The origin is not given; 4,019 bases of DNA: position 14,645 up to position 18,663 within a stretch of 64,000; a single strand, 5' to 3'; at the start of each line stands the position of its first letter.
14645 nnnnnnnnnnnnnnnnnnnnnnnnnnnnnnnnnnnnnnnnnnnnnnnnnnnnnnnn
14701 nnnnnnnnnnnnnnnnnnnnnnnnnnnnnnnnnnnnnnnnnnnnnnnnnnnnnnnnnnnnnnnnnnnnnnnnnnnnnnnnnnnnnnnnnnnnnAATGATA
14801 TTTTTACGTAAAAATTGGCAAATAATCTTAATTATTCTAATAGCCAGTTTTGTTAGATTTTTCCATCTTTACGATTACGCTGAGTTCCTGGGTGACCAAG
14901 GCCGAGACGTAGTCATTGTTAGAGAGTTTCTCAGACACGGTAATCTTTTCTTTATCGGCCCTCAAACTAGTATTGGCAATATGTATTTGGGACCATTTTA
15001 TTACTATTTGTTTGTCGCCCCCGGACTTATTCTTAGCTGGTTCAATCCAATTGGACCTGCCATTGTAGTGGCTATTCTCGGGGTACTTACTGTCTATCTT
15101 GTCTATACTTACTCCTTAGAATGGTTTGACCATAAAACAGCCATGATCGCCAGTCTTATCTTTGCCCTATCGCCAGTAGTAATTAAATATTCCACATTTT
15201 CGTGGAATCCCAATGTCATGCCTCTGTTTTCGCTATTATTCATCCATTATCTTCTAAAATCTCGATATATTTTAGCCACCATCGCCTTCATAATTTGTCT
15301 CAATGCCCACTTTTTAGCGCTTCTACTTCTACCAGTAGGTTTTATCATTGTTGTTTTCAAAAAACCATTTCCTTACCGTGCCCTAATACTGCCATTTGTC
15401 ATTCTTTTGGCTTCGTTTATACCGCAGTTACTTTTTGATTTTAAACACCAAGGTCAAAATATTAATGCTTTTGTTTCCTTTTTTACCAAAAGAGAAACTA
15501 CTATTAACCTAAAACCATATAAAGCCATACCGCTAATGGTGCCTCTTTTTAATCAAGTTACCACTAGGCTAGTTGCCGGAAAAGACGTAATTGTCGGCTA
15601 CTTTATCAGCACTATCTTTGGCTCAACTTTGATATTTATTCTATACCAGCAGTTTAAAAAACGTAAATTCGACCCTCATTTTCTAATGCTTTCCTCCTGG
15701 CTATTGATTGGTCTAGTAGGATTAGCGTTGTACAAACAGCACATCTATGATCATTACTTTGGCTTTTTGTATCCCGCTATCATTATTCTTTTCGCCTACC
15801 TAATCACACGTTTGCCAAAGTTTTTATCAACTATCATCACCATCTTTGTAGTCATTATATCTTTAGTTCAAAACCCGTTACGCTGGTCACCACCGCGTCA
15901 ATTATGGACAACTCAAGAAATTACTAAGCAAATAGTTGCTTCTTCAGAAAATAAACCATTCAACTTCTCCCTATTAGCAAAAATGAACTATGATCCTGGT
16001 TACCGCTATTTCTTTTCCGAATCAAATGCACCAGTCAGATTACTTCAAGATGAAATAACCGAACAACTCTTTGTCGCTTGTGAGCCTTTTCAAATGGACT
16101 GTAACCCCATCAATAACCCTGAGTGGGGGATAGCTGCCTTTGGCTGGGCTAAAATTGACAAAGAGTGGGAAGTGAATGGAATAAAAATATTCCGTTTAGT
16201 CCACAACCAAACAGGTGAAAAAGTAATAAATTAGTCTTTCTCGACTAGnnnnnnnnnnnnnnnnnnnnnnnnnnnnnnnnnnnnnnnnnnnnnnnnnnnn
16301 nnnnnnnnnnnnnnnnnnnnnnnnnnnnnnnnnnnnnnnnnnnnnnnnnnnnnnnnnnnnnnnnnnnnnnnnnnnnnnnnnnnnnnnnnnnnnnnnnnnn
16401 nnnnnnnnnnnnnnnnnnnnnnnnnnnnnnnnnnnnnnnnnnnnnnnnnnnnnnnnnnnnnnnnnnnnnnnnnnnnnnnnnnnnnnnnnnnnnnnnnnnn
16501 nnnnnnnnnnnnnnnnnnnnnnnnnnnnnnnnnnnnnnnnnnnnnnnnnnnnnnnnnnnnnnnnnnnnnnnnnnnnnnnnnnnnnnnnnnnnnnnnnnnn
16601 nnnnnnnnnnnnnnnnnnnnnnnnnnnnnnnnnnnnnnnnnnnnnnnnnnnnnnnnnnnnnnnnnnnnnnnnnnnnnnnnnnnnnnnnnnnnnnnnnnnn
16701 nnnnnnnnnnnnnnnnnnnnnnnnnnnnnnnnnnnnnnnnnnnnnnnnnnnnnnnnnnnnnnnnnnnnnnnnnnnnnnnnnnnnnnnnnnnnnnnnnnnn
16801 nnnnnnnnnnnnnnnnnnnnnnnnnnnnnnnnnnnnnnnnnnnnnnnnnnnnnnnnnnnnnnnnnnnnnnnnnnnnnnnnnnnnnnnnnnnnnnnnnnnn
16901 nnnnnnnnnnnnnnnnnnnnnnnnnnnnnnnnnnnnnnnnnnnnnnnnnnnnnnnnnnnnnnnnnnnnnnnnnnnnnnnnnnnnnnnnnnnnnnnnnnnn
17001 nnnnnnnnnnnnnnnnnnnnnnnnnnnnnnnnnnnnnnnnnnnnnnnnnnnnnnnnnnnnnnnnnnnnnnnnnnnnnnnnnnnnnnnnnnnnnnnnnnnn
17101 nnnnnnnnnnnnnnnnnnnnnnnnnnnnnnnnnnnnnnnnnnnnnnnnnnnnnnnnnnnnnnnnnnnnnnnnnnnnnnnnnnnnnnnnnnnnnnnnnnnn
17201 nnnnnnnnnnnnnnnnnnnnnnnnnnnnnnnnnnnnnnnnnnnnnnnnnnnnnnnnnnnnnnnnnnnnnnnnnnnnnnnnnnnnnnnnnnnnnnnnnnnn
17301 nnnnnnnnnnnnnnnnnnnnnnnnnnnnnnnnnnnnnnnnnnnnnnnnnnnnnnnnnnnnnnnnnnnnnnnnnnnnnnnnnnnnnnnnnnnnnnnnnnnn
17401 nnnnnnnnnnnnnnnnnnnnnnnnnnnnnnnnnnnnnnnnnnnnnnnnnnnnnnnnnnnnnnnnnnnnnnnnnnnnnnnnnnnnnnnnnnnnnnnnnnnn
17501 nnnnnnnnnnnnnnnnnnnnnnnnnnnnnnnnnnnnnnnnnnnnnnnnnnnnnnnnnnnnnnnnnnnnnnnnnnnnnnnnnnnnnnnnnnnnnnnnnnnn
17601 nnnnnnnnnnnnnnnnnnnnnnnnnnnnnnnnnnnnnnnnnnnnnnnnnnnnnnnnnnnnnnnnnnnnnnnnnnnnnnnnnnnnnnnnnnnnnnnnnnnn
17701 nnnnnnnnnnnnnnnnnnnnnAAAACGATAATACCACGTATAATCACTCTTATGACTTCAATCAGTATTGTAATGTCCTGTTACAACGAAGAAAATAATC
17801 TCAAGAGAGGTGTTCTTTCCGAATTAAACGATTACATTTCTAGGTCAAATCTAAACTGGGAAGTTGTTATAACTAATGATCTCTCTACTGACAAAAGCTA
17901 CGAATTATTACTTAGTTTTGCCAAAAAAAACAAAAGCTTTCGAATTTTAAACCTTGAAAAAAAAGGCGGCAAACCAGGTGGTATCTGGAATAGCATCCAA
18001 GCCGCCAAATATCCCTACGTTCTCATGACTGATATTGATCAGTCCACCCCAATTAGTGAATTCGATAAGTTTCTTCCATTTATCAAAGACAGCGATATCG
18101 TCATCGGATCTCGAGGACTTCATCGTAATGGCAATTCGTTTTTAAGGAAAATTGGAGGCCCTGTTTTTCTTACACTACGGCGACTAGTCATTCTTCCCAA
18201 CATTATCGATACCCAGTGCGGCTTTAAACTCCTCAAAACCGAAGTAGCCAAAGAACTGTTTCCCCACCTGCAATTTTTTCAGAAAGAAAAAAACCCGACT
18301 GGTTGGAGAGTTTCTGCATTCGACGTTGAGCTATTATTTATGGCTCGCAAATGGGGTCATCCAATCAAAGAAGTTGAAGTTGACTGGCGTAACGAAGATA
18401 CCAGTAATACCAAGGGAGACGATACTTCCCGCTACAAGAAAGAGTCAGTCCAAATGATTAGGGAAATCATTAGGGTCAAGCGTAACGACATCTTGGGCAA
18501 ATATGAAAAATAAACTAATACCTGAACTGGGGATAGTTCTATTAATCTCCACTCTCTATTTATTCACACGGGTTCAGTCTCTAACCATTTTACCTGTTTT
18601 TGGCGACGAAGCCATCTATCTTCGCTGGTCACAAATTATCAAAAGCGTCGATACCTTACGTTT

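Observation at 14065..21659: Repeated polyprenyl-P-sugar synthase plus GT-C modules (CsbB/GtcA/YfhO- or GtrB/GtrC-like extracytoplasmic glycosylation)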

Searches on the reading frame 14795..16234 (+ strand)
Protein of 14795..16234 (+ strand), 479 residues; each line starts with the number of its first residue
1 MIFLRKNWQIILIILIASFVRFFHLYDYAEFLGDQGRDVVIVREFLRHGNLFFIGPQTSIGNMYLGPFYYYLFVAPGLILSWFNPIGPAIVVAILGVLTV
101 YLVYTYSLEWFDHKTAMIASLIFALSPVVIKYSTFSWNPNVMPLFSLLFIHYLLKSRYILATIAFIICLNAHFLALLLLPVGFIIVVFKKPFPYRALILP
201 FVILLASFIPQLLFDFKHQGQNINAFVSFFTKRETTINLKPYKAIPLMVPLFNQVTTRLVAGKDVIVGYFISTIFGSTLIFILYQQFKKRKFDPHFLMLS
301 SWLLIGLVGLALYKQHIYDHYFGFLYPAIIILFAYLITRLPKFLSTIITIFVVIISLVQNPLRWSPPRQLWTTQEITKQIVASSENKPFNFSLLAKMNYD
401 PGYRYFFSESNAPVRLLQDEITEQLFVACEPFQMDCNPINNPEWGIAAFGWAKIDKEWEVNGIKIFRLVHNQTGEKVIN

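Call 4: search_protein_families(library=pfam, proteins=[window:14795-16234:+], max_evalue=0.01)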
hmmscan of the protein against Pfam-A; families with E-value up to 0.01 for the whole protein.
window:14795-16234:+ (479 aa): 0 families

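Call 12: search_protein_families(library=ncbifam, proteins=[window:14795-16234:+], max_evalue=0.01)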
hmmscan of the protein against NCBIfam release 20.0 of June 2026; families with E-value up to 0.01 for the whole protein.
window:14795-16234:+ (479 aa): 1 family
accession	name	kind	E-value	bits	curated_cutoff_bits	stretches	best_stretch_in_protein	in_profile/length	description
TIGR03663.1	TIGR03663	subfamily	7.6e-05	21.9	126.25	1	10-176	4-158/435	flippase activity-associated protein Agl23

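Call 28: search_protein_families(library=pfam, proteins=[window:14795-16234:+], max_evalue=5)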
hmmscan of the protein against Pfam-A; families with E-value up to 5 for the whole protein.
window:14795-16234:+ (479 aa): 2 families
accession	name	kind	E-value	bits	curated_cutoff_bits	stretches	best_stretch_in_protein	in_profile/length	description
PF00434.23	VP7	-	0.05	13.1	25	1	329-394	16-85/336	Glycoprotein VP7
PF13231.12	PMT_2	-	1.2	9.8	26.1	1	87-204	23-154/160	Dolichyl-phosphate-mannose-protein mannosyltransferase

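Call 33: find_homologous_proteins(query=window:14795-16234:+, max_evalue=0.00001)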
Query window:14795-16234:+ (479 aa): 2005 proteins with E <= 0.00001 among 8000 candidates; the best 120 are listed.
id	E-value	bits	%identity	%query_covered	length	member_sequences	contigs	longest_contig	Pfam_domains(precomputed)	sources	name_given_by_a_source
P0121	1.1e-291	986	90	100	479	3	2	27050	-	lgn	-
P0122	1.4e-272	923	84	99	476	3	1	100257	-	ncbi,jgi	ncbi:MAG: hypothetical protein WC851_01170 [Candidatus Shapirobacteria bacterium]|jgi:4-amino-4-deox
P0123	2.3e-219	748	68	99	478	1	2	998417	PF13231.13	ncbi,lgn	ncbi:MAG: glycosyltransferase family 39 protein [Microgenomates group bacterium]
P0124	2.2e-218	744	68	97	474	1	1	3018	PF13231.13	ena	-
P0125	4.6e-212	724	65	99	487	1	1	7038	PF13231.13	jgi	jgi:4-amino-4-deoxy-L-arabinose transferase-like glycosyltransferase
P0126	3.7e-211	721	65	98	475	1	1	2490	-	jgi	jgi:4-amino-4-deoxy-L-arabinose transferase-like glycosyltransferase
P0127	4.0e-208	711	62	99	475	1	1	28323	-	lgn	-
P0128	1.5e-207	709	64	99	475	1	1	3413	PF13231.13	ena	-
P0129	2.1e-204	698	65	98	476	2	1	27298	PF13231.13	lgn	-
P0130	3.4e-204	698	63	99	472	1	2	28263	-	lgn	-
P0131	1.5e-203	695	63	95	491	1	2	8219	PF13231.13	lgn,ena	-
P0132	2.8e-203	695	63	98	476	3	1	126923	PF13231.13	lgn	-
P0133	1.6e-200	685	60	99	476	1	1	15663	-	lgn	-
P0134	6.5e-200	683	63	98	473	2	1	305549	PF13231.13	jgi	-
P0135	1.5e-199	682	62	99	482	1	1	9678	PF13231.13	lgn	-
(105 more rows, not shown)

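Call 36: search_solved_structures(query=A1, max_evalue=1, show_alignments=2)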
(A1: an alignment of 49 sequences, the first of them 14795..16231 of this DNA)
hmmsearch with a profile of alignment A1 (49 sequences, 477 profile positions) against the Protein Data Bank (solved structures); distinct sequences matched with E-value up to 1: 0.

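Call 50: predict_structure(alignment_id=A1)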
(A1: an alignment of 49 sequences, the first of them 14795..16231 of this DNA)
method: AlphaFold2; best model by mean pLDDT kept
length: 479 residues; sequences in the alignment: 49
mean_pLDDT: 88.5   pTM: 0.89
mean pLDDT of the five models: 88.5, 88.0, 87.2, 85.9, 85.6
residues with pLDDT >= 90: 305; 70-90: 134; 50-70: 32; < 50: 8
segments of 3 or more residues with pLDDT < 50: 55-58
pLDDT, mean of each block of 10 residues (from residue 1): 93 97 92 85 85 52 63 92 95 98 98 98 96 90 97 97 93 91 93 94 89 79 74 64 84 94 93 97 95 95 95 81 95 98 96 94 89 95 94 74 89 90 91 73 78 90 91 64
secondary structure, 60 per line:
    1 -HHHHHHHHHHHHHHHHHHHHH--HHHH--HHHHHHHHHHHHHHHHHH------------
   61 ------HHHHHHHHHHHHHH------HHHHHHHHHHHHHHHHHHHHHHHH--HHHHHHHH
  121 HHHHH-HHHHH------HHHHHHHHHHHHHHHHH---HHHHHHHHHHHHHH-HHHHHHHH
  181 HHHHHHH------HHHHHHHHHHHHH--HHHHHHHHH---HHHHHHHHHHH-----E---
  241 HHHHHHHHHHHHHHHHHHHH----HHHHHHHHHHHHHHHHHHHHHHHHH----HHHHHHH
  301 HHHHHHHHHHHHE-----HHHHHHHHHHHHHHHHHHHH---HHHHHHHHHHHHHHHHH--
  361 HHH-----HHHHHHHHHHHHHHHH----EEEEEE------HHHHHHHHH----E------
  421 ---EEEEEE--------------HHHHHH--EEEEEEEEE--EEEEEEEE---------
elements in order: H2-22 H25-28 H31-48 H67-80 H87-110 H113-125 H127-131 H138-154 H158-171 H173-187 H194-206 H209-217 H221-231 H241-260 H265-289 H294-312 H319-338 H342-358 H369-384 E389-394 H401-409 E424-429 H444-449 E452-460 E463-470

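Call 53: fold_search(model_id=the predicted structure, library=pdb)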
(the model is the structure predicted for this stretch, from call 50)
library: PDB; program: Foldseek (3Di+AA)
matches with E <= 10: 208; with E <= 0.001: 6
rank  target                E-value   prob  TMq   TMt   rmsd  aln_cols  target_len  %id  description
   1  5f15                  9.0e-07  1.00  0.61  0.55   9.0       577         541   13  Crystal Structure of ArnT from Cupriavidus metallidurans bound to Undecaprenyl phosphate (released 2016-02-17)
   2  5ezm                  1.9e-06  1.00  0.61  0.55   9.7       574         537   13  Crystal Structure of ArnT from Cupriavidus metallidurans in the apo state (released 2016-02-17)
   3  9s6t_A                8.3e-05  1.00  0.61  0.61   6.8       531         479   12  Ternary cryo-EM structure of chicken ALG12 with Dol25-PP-GlcNAc2Man7, Dol25-P-Man, and Fab (released 2026-03-18)
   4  3waj                  2.3e-04  1.00  0.46  0.30  13.6       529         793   15  Crystal structure of the Archaeoglobus fulgidus oligosaccharyltransferase (O29867_ARCFU) complex with Zn and sulfate (released 2013-10-30)
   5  7e9s_A                2.8e-04  1.00  0.46  0.28  13.0       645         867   12  Archaeal oligosaccharyltransferase AglB from Archaeoglobus fulgidus in complex with an inhibitory peptide and a dolich (released 2021-09-08)
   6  3wak                  3.2e-04  1.00  0.45  0.27  10.7       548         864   13  Crystal structure of the Archaeoglobus fulgidus oligosaccharyltransferase (O29867_ARCFU) in the apo form (released 2013-10-30)
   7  9s6s_A                1.8e-03  1.00  0.53  0.48   7.1       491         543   12  Ternary cryo-EM structure of human ALG9 with Dol25-PP-GlcNAc2Man6, Dol25-P-Man and Fab (released 2026-03-18)
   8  9s6u_A                2.0e-03  1.00  0.49  0.44   8.3       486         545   12  Ternary cryo-EM structure of human ALG9 with Dol25-PP-GlcNAc2Man8, Dol25-P-Man and Fab (released 2026-03-18)
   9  6ftg_5                2.0e-03  1.00  0.49  0.39  14.8       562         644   12  Subtomogram average of OST-containing ribosome-translocon complexes from canine rough microsomal membranes (released 2018-03-21)
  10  6s7o_A                2.5e-03  1.00  0.53  0.40  11.8       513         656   12  Cryo-EM structure of human oligosaccharyltransferase complex OST-A (released 2019-12-18)
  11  9n9j_I                4.1e-03  1.00  0.46  0.33  15.9       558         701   13  Structure of a GRP94 folding intermediate engaged with a CCDC134- and FKBP11-bound secretory translocon (released 2025-11-19)
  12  6s7t_A                5.1e-03  1.00  0.45  0.32  15.8       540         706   13  Cryo-EM structure of human oligosaccharyltransferase complex OST-B (released 2019-12-18)
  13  8b6l_I                8.4e-03  1.00  0.44  0.33  14.7       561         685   12  Subtomogram average of the human Sec61-TRAP-OSTA-translocon (released 2022-12-07)
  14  6ezn_F                1.6e-02  1.00  0.52  0.40  12.6       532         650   12  Cryo-EM structure of the yeast oligosaccharyltransferase (OST) complex (released 2018-01-17)
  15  6p25_B                2.2e-02  1.00  0.34  0.25   6.7       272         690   12  Structure of S. cerevisiae protein O-mannosyltransferase Pmt1-Pmt2 complex bound to the sugar donor and a peptide acce (released 2019-07-10)
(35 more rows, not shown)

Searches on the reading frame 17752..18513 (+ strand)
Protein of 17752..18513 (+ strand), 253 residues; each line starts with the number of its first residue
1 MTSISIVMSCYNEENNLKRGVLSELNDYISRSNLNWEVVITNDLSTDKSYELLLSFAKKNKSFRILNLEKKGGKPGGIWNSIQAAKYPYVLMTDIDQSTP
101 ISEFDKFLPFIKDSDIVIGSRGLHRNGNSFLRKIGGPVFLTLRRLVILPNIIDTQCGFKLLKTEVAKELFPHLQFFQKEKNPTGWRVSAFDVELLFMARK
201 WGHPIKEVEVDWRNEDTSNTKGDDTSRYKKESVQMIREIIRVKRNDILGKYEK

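Call 4: search_protein_families(library=pfam, proteins=[window:17752-18513:+], max_evalue=0.01)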
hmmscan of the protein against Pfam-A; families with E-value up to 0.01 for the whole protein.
window:17752-18513:+ (253 aa): 1 family
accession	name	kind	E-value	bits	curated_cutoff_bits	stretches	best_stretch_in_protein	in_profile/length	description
PF00535.33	Glycos_transf_2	-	1.1e-21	78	23.3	1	5-170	1-168/168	Glycosyl transferase family 2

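Call 12: search_protein_families(library=ncbifam, proteins=[window:17752-18513:+], max_evalue=0.01)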
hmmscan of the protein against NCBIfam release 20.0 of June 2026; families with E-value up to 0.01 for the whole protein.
window:17752-18513:+ (253 aa): 14 families
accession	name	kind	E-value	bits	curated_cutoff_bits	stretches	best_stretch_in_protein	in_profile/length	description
NF047588.1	GlcsyltransPgfSStrep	equivalog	3.1e-12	46.3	500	1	4-167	3-165/308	glycosyltransferase PgfS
TIGR03937.1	PgaC_IcaA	equivalog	9.5e-12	44.6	422.3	1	3-96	46-135/407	poly-beta-1,6-N-acetyl-D-glucosamine synthase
NF047683.1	TeichurnBiosyTuaG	equivalog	3.1e-09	36.8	400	1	3-143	7-146/252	teichuronic acid biosynthesis protein TuaG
NF007482.0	PRK10073.1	equivalog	7.8e-09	35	423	1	2-109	6-108/334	glycosyltransferase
NF053739.1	GlytfEpsEBac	equivalog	1.6e-07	30.6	450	1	4-112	3-108/265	glycosyltransferase EpsE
NF041391.1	DPhHxTase_Halo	equivalog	3.6e-07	29.4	375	1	8-223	1-193/213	dolichyl-phosphate hexose transferase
NF038302.1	EPS_HpsE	equivalog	5.9e-07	28.8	300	1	4-96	3-96/307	hormogonium polysaccharide biosynthesis glycosyltransferase HpsE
NF007986.1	PRK10714.1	equivalog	1.3e-06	27.7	529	1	3-135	7-138/316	undecaprenyl-phosphate 4-deoxy-4-formamido-L-arabinose transferase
TIGR03111.1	glyc2_xrt_Gpos1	hypoth_equivalog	1.4e-05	24.1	363.95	1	3-96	50-141/439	TIGR03111 family XrtG-associated glycosyltransferase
NF050050.1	ProtGlycPglI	equivalog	3.3e-05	23.4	500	1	1-97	1-94/306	GalNAc(5)-diNAcBac-PP-undecaprenol beta-1,3-glucosyltransferase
NF041875.1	EPS_EpsD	equivalog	0.00016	21.2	370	1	4-100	1-93/325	exopolysaccharide biosynthesis glycosyltransferase EpsD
NF010496.0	PRK13915.1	equivalog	0.0014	17.8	262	1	2-105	31-135/307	glucosyl-3-phosphoglycerate synthase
TIGR04182.1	glyco_TIGR04182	equivalog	0.0019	17.7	325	1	38-176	30-166/293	S-layer glycoprotein N-glycosyltransferase AglJ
TIGR04283.1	glyco_like_mftF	equivalog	0.0091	15.6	182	0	4-56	1-49/221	TIGR04283 family arsenosugar biosynthesis glycosyltransferase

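Call 14: search_solved_structures(query=window:17752-18513:+, max_evalue=0.001, show_alignments=2)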
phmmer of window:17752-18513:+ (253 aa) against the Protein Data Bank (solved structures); distinct sequences matched with E-value up to 0.001: 8.
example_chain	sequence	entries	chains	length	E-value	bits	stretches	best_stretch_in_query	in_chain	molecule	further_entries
5eke_A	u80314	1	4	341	4e-09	39.6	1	3-166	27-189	Uncharacterized glycosyltransferase sll0501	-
5ekp_C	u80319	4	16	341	4e-09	39.6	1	3-166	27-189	Uncharacterized glycosyltransferase sll0501 | Glycosyltransferase sll0501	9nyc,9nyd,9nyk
9nye_A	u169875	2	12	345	4.1e-09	39.5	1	3-166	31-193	Glycosyltransferase sll0501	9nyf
5mlz_A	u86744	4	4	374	7.7e-08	35.4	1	3-167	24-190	Dolichol monophosphate mannose synthase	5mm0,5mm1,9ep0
6p61_A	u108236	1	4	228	9.3e-05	25.3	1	3-118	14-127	Glycosyltransferase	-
8bz8_A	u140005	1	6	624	0.00019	24.3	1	3-129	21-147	Glycosyltransferase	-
8bz4_A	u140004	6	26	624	0.00019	24.3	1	3-129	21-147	Glycosyltransferase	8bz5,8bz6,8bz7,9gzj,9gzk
6h1j_A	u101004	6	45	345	0.00026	23.8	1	2-134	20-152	Probable ss-1,3-N-acetylglucosaminyltransferase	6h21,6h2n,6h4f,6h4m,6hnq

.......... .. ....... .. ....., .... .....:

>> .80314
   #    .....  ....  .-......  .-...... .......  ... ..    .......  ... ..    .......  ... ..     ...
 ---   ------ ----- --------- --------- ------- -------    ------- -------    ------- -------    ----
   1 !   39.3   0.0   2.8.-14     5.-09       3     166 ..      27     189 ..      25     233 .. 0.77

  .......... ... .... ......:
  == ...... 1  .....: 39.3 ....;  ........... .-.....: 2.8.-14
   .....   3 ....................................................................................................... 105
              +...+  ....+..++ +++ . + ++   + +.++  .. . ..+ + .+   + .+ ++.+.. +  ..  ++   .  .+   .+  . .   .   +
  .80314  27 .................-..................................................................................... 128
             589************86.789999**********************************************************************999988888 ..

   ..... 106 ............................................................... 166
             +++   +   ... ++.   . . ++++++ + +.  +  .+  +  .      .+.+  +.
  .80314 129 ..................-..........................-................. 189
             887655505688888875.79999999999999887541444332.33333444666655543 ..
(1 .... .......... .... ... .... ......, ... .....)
